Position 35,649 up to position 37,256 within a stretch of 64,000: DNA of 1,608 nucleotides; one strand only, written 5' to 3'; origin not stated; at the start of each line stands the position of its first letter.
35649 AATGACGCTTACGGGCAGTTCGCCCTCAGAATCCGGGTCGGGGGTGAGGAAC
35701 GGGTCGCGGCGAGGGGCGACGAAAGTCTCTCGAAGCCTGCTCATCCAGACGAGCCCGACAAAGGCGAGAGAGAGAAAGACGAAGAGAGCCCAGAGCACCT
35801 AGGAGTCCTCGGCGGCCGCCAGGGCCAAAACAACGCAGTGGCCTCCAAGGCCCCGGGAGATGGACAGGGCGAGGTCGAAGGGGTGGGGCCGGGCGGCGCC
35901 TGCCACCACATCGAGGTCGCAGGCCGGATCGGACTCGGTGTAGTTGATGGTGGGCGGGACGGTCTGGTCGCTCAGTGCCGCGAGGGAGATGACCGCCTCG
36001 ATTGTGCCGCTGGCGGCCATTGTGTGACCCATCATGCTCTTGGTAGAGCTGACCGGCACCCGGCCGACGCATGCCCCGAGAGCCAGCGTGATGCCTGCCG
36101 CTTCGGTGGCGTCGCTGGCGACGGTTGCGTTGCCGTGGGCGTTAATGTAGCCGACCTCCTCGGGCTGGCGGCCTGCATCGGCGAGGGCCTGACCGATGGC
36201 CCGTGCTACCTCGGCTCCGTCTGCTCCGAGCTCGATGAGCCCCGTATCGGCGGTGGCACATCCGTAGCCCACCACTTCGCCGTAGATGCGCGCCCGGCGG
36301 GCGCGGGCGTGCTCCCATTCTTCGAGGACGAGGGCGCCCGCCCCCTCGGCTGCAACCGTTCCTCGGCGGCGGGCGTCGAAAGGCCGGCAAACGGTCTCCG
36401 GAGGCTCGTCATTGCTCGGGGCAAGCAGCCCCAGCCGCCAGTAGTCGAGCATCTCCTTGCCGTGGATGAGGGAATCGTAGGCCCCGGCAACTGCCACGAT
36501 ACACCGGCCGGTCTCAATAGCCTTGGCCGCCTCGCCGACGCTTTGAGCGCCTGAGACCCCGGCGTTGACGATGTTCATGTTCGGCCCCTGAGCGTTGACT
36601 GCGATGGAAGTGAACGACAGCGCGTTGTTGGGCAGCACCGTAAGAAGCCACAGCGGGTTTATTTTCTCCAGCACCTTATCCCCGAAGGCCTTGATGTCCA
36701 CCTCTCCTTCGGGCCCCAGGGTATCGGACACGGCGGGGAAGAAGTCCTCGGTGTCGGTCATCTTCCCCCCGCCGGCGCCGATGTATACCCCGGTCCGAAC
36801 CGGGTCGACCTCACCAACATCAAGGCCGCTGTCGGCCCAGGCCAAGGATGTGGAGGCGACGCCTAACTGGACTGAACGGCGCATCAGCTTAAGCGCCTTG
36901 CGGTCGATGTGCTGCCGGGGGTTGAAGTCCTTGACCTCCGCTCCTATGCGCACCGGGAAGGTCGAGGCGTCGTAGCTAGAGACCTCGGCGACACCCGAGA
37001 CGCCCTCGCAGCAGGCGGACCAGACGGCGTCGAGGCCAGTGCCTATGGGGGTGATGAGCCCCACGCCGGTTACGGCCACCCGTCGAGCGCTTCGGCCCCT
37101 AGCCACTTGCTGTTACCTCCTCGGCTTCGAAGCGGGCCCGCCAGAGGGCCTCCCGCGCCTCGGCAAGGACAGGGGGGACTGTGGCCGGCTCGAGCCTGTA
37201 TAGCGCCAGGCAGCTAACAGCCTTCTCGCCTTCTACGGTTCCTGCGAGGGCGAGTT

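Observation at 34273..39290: Minus-strand lipid-biosynthesis-like operon: acpS - GT2 - KAS - tandem hot-dog DH - hot-dog - membrane coiled-coil protein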

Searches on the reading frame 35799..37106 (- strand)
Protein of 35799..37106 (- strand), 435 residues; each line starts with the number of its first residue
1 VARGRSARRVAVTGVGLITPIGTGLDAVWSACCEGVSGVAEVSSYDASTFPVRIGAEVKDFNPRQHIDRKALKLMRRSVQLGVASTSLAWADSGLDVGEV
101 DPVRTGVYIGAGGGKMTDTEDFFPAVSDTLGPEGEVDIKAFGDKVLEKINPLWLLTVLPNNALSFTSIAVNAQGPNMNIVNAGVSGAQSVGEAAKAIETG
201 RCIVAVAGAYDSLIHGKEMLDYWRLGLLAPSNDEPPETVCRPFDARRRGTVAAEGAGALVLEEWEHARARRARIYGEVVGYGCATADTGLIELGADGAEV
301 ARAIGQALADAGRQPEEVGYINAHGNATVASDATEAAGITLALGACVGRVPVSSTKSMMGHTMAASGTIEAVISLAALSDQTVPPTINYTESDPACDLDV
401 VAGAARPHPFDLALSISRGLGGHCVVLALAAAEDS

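Call 4: search_protein_families(library=pfam, proteins=[window:35799-37106:-], max_evalue=0.01)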
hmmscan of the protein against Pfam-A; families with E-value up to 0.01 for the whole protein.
window:35799-37106:- (435 aa): 2 families
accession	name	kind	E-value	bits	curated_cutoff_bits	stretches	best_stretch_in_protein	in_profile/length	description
PF00109.32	ketoacyl-synt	-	1.4e-33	117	20.8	1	8-266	2-251/252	Beta-ketoacyl synthase, N-terminal domain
PF02801.28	Ketoacyl-synt_C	-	7.9e-27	94.1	20.8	1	275-389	1-118/119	Beta-ketoacyl synthase, C-terminal domain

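Call 5: search_protein_families(library=ncbifam, proteins=[window:35799-37106:-], max_evalue=0.01)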
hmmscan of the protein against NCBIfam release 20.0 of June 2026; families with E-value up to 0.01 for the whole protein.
window:35799-37106:- (435 aa): 22 families
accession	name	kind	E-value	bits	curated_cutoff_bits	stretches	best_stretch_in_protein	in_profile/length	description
TIGR03150.1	fabF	equivalog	2.4e-108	362.4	493.75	1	8-429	1-406/407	beta-ketoacyl-ACP synthase II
NF005589.0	PRK07314.1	subfamily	2.3e-104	349.4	387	1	6-430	2-410/413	beta-ketoacyl-ACP synthase II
NF006274.0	PRK08439.1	equivalog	3.1e-84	283.1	621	1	8-424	2-398/406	beta-ketoacyl-ACP synthase II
NF004970.0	PRK06333.1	subfamily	1.9e-80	270.8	525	1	7-427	3-417/424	beta-ketoacyl-ACP synthase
NF006434.0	PRK08722.1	equivalog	2.3e-78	263.9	759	1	6-424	2-406/414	beta-ketoacyl-ACP synthase II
NF005076.0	PRK06501.1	equivalog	1.8e-68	231.4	629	1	10-431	13-422/425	beta-ketoacyl-ACP synthase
NF005916.1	PRK07910.1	equivalog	1.9e-63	214.9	560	1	6-430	10-416/418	KasA/KasB family beta-ketoacyl-ACP synthase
NF006587.0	PRK09116.1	equivalog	4.5e-63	213.4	470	1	8-427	2-402/408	beta-ketoacyl-ACP synthase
NF058662.1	cispenta_AmcF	equivalog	1.1e-55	189.2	325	2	172-429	118-367/369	cispentacin biosynthesis acyltransferase subunit AmcF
NF005935.0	PRK07967.1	equivalog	6.1e-55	186.7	630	1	8-429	2-401/406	beta-ketoacyl-ACP synthase I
NF005490.0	PRK07103.1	equivalog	3e-50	171.5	445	1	7-428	3-409/414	polyketide beta-ketoacyl:acyl carrier protein synthase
NF004618.0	PRK05952.1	equivalog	4.5e-49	167.4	455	1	9-431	3-382/384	beta-ketoacyl-ACP synthase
NF006618.0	PRK09185.1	subfamily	3.8e-39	134.8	407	1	163-431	141-392/394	beta-ketoacyl-ACP synthase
NF045894.1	PKS_plus_SDR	equivalog_domain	9.8e-21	73.1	1740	1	171-399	161-386/1515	type I polyketide synthase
NF040607.1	mycolic_Pks13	equivalog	3e-19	68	2100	1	171-399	259-485/1680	polyketide synthase Pks13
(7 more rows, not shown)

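Call 14: search_solved_structures(query=window:35799-37106:-, show_alignments=3, max_evalue=1e-20)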
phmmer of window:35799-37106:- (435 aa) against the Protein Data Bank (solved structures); distinct sequences matched with E-value up to 1e-20: 72 (the best 60 are shown).
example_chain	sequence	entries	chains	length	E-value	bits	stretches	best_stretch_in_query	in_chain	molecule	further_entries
4ls6_A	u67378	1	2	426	1.1e-80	275.1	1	7-427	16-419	3-oxoacyl-[acyl-carrier-protein] synthase 2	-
4ls5_A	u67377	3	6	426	1.8e-80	274.4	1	7-427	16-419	3-oxoacyl-[acyl-carrier-protein] synthase 2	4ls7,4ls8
3o04_A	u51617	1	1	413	1.1e-79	271.8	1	7-434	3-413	beta-keto-acyl carrier protein synthase II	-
5sxo_A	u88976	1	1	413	1.5e-79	271.4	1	7-434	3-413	3-oxoacyl-[acyl-carrier-protein] synthase 2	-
8cn8_A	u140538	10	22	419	6.3e-79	269.3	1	5-424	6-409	3-oxoacyl-[acyl-carrier-protein] synthase 2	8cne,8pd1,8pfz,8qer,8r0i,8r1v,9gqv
1e5m_A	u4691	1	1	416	1.2e-78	268.4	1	7-429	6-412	BETA KETOACYL ACYL CARRIER PROTEIN SYNTHASE II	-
4jb6_A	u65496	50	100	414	1.3e-78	268.3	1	6-424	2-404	3-oxoacyl-[acyl-carrier-protein] synthase 2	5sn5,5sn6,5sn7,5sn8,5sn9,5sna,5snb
8cou_A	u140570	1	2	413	1.4e-78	268.2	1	6-423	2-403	3-oxoacyl-[acyl-carrier-protein] synthase 2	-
8pj0_A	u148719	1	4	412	1.4e-78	268.1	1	6-423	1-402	3-oxoacyl-[acyl-carrier-protein] synthase 2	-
4b7v_A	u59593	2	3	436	1.4e-78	268.1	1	5-424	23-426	3-OXOACYL-[ACYL-CARRIER-PROTEIN] SYNTHASE 2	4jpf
8qm1_A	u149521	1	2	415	1.7e-78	267.9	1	6-424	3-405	3-oxoacyl-[acyl-carrier-protein] synthase 2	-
7oc0_A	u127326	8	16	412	1.9e-78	267.8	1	6-423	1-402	3-oxoacyl-[acyl-carrier-protein] synthase 2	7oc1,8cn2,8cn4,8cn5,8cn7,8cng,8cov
1j3n_A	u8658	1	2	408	1.6e-76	261.4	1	8-429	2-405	3-oxoacyl-(acyl-carrier protein) synthase II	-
2gqd_A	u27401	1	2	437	5.7e-73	249.7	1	7-429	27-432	3-oxoacyl-[acyl-carrier-protein] synthase 2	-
3hnz_A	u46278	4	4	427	6.3e-72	246.3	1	6-422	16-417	3-oxoacyl-[acyl-carrier-protein] synthase 2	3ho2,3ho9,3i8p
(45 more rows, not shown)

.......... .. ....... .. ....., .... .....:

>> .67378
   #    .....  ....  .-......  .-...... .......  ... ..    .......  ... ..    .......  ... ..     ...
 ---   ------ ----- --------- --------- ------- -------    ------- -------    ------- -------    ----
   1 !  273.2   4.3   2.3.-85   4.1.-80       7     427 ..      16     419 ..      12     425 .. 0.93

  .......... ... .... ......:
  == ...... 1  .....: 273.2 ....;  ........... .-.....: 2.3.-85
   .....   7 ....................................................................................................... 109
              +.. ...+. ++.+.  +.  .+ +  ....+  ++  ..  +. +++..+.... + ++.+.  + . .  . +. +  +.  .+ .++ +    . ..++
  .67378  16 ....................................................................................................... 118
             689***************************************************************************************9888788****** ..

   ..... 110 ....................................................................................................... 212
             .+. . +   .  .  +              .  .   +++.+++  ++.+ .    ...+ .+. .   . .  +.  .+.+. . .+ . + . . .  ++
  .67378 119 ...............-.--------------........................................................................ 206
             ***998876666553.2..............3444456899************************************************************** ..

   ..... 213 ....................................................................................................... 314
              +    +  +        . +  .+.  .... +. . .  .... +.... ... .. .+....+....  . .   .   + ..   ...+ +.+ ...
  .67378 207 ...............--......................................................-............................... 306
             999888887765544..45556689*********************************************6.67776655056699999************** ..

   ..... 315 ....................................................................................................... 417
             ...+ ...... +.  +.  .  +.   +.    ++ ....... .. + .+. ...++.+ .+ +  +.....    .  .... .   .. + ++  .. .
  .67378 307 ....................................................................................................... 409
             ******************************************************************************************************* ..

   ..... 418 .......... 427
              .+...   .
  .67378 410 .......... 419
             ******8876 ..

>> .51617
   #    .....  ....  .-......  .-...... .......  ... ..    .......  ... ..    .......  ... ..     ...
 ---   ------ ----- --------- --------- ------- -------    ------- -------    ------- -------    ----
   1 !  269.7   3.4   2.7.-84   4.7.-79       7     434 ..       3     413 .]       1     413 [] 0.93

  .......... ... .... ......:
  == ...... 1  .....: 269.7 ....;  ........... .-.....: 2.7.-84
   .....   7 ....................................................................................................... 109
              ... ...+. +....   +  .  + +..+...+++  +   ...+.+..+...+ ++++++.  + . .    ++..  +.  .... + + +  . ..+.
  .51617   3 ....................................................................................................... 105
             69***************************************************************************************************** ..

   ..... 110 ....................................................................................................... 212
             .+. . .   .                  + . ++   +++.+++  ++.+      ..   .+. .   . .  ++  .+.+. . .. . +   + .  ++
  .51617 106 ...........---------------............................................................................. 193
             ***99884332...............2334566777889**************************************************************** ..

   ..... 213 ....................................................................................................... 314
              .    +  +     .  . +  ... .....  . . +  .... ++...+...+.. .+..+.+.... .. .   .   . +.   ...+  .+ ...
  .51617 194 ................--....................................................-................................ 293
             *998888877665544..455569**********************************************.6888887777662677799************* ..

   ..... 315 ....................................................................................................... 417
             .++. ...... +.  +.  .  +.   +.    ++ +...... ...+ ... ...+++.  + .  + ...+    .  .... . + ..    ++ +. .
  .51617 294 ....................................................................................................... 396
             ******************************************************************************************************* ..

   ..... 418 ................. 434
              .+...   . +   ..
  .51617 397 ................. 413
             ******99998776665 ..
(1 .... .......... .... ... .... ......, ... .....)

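Call 16: find_homologous_proteins(query=window:35799-37106:-, max_evalue=1e-40)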
Query window:35799-37106:- (435 aa): 6936 proteins with E <= 1e-40 among 8000 candidates; the best 120 are listed.
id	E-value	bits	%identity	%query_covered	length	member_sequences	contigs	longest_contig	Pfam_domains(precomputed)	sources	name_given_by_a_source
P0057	1.5e-268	909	95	100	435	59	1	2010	PF00109.33,PF02801.29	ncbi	-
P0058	1.2e-237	807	83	100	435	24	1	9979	PF00109.33,PF02801.29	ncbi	-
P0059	4.2e-232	789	83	98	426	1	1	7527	PF00109.33,PF02801.29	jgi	jgi:3-oxoacyl-[acyl-carrier-protein] synthase II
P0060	1.5e-221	754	79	98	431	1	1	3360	PF00109.33,PF02801.29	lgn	-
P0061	1.6e-220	751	78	100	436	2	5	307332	PF00109.33,PF02801.29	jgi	jgi:3-oxoacyl-[acyl-carrier-protein] synthase II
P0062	1.5e-218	744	81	98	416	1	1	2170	PF00109.33,PF02801.29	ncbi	ncbi:MAG: beta-ketoacyl-[acyl-carrier-protein] synthase family protein [Nitrospinota bacterium]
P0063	5.5e-217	739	77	100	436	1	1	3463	PF00109.33,PF02801.29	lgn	-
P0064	1.0e-215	735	79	99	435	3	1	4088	PF00109.33,PF02801.29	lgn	-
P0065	4.3e-215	733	76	100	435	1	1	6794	PF00109.33,PF02801.29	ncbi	-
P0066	2.1e-131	457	86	57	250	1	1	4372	PF00109.33,PF02801.29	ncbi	ncbi:MAG: beta-ketoacyl-[acyl-carrier-protein] synthase family protein, partial [Nitrospinota bacter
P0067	9.1e-108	379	46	97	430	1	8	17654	PF00109.33,PF02801.29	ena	-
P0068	8.5e-97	343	44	97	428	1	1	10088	PF00109.33,PF02801.29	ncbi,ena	-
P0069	2.3e-95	338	42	97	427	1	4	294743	PF00109.33,PF02801.29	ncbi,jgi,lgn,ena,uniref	ncbi:MAG: beta-ketoacyl-ACP synthase II [Maioricimonas sp. JB045]|uniref:beta-ketoacyl-ACP synthase 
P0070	2.7e-95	338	41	97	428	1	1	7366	PF00109.33,PF02801.29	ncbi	ncbi:MAG: beta-ketoacyl-ACP synthase II [Planctomycetaceae bacterium]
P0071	2.2e-94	335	41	98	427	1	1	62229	PF00109.33,PF02801.29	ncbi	ncbi:MAG: beta-ketoacyl-ACP synthase II [Planctomycetaceae bacterium]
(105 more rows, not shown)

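Call 20: find_encoding_contigs(protein=P0067, flank=10000, max_places=4)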
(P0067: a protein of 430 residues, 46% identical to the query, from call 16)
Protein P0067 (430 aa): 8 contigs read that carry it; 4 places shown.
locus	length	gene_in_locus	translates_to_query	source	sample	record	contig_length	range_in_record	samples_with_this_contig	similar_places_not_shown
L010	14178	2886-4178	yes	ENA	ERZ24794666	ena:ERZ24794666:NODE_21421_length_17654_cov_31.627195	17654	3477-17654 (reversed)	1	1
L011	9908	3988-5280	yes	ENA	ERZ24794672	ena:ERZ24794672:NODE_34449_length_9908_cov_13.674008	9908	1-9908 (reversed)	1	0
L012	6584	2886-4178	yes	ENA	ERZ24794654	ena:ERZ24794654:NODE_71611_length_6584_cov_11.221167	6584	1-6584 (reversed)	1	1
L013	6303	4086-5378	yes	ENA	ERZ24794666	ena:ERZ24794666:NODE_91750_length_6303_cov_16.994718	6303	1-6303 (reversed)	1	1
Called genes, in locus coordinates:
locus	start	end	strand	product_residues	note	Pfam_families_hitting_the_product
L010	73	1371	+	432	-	PF00109:ketoacyl-synt, PF02801:Ketoacyl-synt_C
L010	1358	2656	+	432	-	PF00109:ketoacyl-synt, PF02801:Ketoacyl-synt_C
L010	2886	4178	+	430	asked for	PF00109:ketoacyl-synt, PF02801:Ketoacyl-synt_C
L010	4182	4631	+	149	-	PF07977:FabA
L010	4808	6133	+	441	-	PF02310:B12-binding, PF04055:Radical_SAM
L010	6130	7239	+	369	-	PF04015:DUF362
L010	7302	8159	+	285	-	PF00106:adh_short (weak), PF08659:KR, PF00106:adh_short, PF13561:adh_short_C2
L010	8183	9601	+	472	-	PF02310:B12-binding, PF04055:Radical_SAM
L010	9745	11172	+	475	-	PF02310:B12-binding, PF04055:Radical_SAM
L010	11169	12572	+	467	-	PF02310:B12-binding, PF04055:Radical_SAM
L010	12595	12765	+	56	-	-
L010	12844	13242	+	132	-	PF00550:PP-binding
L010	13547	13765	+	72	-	-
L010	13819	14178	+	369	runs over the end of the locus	PF06050:HGD-D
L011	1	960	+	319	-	?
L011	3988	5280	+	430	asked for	PF00109:ketoacyl-synt, PF02801:Ketoacyl-synt_C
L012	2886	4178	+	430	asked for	PF00109:ketoacyl-synt, PF02801:Ketoacyl-synt_C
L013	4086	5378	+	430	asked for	PF00109:ketoacyl-synt, PF02801:Ketoacyl-synt_C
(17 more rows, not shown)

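Call 74: search_solved_structures(query=L010:73-1371:+, max_evalue=1e-40, show_alignments=0)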
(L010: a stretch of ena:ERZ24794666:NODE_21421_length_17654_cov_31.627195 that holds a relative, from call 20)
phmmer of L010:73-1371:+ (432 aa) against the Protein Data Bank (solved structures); distinct sequences matched with E-value up to 1e-40: 43.
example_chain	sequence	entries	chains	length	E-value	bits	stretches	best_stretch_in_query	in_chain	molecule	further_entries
4ls6_A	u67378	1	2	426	2.8e-73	250.6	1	5-426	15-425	3-oxoacyl-[acyl-carrier-protein] synthase 2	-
4ls5_A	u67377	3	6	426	5.6e-73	249.6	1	5-426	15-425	3-oxoacyl-[acyl-carrier-protein] synthase 2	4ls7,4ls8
8cn8_A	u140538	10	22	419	4.3e-68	233.5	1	3-426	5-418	3-oxoacyl-[acyl-carrier-protein] synthase 2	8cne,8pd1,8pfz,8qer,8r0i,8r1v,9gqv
4b7v_A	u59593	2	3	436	9e-68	232.5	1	5-426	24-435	3-OXOACYL-[ACYL-CARRIER-PROTEIN] SYNTHASE 2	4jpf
4jb6_A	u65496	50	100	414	9.6e-68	232.4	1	6-426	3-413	3-oxoacyl-[acyl-carrier-protein] synthase 2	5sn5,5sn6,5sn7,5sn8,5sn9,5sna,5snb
8qm1_A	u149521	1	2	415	1e-67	232.3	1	6-426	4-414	3-oxoacyl-[acyl-carrier-protein] synthase 2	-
8cou_A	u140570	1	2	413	1.8e-67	231.4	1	6-425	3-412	3-oxoacyl-[acyl-carrier-protein] synthase 2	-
7oc0_A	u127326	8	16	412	2e-67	231.4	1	6-425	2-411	3-oxoacyl-[acyl-carrier-protein] synthase 2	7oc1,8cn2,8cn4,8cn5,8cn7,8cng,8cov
8pj0_A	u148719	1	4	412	2e-67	231.3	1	6-425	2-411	3-oxoacyl-[acyl-carrier-protein] synthase 2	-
4qav_A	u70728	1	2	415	1.3e-66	228.6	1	6-426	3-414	3-oxoacyl-[acyl-carrier-protein] synthase 2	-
1j3n_A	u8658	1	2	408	2.9e-66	227.5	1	7-422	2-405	3-oxoacyl-(acyl-carrier protein) synthase II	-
1e5m_A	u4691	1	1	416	8.5e-66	226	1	2-425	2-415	BETA KETOACYL ACYL CARRIER PROTEIN SYNTHASE II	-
2gqd_A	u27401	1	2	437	5.2e-64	220.1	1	5-426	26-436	3-oxoacyl-[acyl-carrier-protein] synthase 2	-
3o04_A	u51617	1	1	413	1.9e-62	214.9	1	6-426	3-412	beta-keto-acyl carrier protein synthase II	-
5sxo_A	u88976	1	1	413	4.9e-62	213.6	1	6-426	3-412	3-oxoacyl-[acyl-carrier-protein] synthase 2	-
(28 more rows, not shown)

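Call 75: search_solved_structures(query=L010:12844-13242:+, max_evalue=0.001, show_alignments=0)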
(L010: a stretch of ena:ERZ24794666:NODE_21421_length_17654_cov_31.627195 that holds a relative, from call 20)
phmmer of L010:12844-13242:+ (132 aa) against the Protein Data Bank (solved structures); distinct sequences matched with E-value up to 0.001: 95 (the best 60 are shown).
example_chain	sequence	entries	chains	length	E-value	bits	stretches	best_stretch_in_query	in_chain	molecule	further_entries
6lvt_A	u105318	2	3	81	7.6e-10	42.2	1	3-65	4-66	Acyl carrier protein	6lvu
1x3o_A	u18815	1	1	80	1.3e-09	41.5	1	1-63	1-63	acyl carrier protein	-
8jfn_B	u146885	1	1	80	2.3e-09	40.7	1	5-76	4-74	Acyl carrier protein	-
8jfg_G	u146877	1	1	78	2.9e-09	40.4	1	6-76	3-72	Acyl carrier protein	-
8jfh_E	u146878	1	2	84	3.5e-09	40.1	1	6-76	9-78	Acyl carrier protein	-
4zjb_G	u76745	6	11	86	3.8e-09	40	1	6-76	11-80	Acyl carrier protein | Acyl carrier protein,Acyl carrier protein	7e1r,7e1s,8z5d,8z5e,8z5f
5h9g_A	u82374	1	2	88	4.1e-09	39.9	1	6-76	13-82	Acyl carrier protein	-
4dxe_H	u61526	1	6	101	5.1e-09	39.6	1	5-63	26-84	Acyl carrier protein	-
8jfi_G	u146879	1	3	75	8.7e-09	38.8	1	7-76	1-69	Acyl carrier protein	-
5h9h_A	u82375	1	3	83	1.4e-08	38.1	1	6-76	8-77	Acyl carrier protein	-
2kw2_A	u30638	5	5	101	4.1e-08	36.6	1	7-68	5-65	Specialized acyl carrier protein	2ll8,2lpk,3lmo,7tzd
2n57_A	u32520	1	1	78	5.5e-08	36.2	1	7-60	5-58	Acyl carrier protein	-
6ihc_G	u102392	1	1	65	7.5e-08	35.8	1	11-61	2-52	holo-form acyl carrier protein (holo-ACP)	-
2ehs_A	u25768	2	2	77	1.3e-07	35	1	7-62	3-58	Acyl carrier protein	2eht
8f5i_A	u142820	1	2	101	1.9e-07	34.5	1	7-72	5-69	Specialized acyl carrier protein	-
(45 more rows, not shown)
